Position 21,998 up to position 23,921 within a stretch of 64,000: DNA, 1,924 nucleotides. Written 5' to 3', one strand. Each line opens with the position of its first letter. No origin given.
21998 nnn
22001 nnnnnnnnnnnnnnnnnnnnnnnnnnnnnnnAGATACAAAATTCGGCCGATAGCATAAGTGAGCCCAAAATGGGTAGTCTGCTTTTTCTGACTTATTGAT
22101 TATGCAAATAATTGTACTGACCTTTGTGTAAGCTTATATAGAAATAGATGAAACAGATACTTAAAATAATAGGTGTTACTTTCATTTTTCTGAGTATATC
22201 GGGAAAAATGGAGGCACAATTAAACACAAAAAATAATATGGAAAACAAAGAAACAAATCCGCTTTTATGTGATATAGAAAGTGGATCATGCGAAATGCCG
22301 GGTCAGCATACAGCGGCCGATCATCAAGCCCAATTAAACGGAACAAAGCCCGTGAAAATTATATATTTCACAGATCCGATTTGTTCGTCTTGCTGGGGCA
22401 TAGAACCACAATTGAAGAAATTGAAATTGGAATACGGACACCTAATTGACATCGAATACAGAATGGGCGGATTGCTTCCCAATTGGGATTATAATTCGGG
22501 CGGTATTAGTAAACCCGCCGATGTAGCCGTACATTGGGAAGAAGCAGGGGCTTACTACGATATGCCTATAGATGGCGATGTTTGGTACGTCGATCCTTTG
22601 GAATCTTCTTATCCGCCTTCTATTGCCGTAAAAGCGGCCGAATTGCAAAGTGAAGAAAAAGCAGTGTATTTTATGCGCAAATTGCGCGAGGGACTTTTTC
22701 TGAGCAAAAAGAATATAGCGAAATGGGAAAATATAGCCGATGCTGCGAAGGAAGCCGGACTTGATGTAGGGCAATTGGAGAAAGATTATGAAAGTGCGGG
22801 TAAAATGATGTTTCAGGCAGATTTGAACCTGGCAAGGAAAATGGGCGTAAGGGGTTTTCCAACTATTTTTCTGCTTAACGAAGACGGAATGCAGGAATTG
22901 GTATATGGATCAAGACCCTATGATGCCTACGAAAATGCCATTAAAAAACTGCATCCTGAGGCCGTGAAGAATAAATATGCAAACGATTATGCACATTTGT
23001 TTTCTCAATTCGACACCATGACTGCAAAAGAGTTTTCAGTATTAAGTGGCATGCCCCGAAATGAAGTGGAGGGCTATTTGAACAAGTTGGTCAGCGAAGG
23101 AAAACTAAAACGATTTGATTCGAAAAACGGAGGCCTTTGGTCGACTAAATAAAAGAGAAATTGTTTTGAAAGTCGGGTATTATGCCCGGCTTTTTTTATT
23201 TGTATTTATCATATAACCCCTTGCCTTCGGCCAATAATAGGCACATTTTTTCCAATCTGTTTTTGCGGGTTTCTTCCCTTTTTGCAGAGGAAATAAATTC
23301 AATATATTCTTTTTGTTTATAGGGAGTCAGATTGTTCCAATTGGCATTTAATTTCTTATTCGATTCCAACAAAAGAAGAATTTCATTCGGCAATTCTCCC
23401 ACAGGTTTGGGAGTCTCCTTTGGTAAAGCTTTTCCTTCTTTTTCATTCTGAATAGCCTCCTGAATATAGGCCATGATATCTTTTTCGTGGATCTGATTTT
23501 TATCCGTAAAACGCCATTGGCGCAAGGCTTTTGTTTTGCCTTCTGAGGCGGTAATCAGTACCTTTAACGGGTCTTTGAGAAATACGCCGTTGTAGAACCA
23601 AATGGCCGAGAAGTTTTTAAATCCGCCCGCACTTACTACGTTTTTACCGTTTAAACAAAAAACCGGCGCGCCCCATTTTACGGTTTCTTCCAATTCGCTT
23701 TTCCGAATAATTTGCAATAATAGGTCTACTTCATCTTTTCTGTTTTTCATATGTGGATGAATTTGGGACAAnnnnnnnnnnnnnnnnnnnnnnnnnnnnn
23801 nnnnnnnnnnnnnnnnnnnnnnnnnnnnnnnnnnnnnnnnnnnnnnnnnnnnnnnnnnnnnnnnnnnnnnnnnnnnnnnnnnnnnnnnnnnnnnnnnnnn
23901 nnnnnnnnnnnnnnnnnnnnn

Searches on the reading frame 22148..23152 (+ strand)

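Call 29: search_protein_families(library=pfam, proteins=[window:22148-23152:+], max_evalue=0.1)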
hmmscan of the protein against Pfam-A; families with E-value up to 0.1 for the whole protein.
window:22148-23152:+ (334 aa): 8 families
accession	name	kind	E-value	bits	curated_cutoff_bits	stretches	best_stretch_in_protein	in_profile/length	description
PF13743.12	Thioredoxin_5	-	1.6e-54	184.9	27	1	73-262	1-185/186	Thioredoxin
PF01323.26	DSBA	-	2.5e-11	44.1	25.6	1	71-266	2-191/191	DSBA-like thioredoxin domain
PF00085.26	Thioredoxin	-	2.9e-07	30.9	23.5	2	54-97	5-48/103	Thioredoxin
PF13098.12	Thioredoxin_2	-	4.5e-06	27.4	27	1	66-262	4-101/104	Thioredoxin-like domain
PF13462.12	Thioredoxin_4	-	0.00029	21.5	23.2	0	187-242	88-145/165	Thioredoxin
PF14595.12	Thioredoxin_9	-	0.036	14.4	25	0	231-262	92-123/129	Thioredoxin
PF13905.12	Thioredoxin_8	-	0.074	13.8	27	0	227-247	72-92/94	Thioredoxin-like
PF13728.12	TraF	-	0.084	13.1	23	0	201-247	156-203/224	F plasmid transfer operon protein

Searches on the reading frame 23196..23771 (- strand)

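Call 29: search_protein_families(library=pfam, proteins=[window:23196-23771:-], max_evalue=0.1)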
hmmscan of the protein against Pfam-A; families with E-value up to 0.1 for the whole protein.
window:23196-23771:- (191 aa): 2 families
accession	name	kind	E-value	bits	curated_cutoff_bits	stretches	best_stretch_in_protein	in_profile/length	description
PF13376.11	OmdA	-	8.5e-18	64.5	25.6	1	126-183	3-60/60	Bacteriocin-protection, YdeI or OmpD-Associated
PF08818.16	DUF1801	-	1.5e-16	61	27.2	1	11-107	1-85/85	Domain of unknown function (DU1801)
